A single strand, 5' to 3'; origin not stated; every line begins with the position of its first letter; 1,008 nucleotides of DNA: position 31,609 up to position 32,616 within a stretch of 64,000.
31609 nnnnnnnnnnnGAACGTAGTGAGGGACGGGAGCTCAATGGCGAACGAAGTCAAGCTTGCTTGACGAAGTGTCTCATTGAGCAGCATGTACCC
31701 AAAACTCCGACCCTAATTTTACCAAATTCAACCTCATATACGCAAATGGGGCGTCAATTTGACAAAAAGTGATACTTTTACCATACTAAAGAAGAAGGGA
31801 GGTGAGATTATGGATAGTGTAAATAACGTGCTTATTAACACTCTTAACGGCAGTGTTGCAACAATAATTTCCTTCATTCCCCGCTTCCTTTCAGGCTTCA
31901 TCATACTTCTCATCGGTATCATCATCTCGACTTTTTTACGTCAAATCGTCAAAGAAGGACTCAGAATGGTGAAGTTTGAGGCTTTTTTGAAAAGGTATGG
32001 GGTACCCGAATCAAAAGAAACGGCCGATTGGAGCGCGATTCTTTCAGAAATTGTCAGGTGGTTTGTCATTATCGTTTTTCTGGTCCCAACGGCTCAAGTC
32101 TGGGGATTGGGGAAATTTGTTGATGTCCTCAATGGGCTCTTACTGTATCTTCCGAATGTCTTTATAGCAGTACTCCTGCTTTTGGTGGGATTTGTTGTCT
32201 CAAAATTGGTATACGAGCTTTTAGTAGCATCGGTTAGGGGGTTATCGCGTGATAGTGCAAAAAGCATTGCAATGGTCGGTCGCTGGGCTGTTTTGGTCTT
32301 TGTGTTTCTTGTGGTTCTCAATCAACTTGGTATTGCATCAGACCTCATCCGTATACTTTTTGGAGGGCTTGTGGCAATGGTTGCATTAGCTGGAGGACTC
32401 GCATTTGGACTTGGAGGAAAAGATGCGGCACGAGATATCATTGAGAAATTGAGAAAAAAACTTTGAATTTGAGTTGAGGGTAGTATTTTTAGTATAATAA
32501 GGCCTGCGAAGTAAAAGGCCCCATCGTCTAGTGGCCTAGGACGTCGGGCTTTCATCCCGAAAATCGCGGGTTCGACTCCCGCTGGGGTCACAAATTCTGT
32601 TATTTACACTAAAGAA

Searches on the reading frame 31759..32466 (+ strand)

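Call 4: search_protein_families(library=pfam, proteins=[window:31759-32466:+], max_evalue=0.01)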
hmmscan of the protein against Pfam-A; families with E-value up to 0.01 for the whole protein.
window:31759-32466:+ (235 aa): 1 family
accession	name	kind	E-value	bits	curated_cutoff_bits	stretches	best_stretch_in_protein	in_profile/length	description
PF05552.17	MS_channel_1st_1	-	1.4e-14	54.1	22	2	122-157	5-40/50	Mechanosensitive ion channel, conserved TM helix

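Call 5: search_protein_families(library=ncbifam, proteins=[window:31759-32466:+], max_evalue=0.01)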
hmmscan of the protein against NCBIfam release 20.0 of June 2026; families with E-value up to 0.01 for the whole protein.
window:31759-32466:+ (235 aa): 1 family
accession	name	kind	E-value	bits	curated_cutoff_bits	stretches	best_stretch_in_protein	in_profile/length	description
NF033912.1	msc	subfamily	1.4e-21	77.1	100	2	28-166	76-218/365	mechanosensitive ion channel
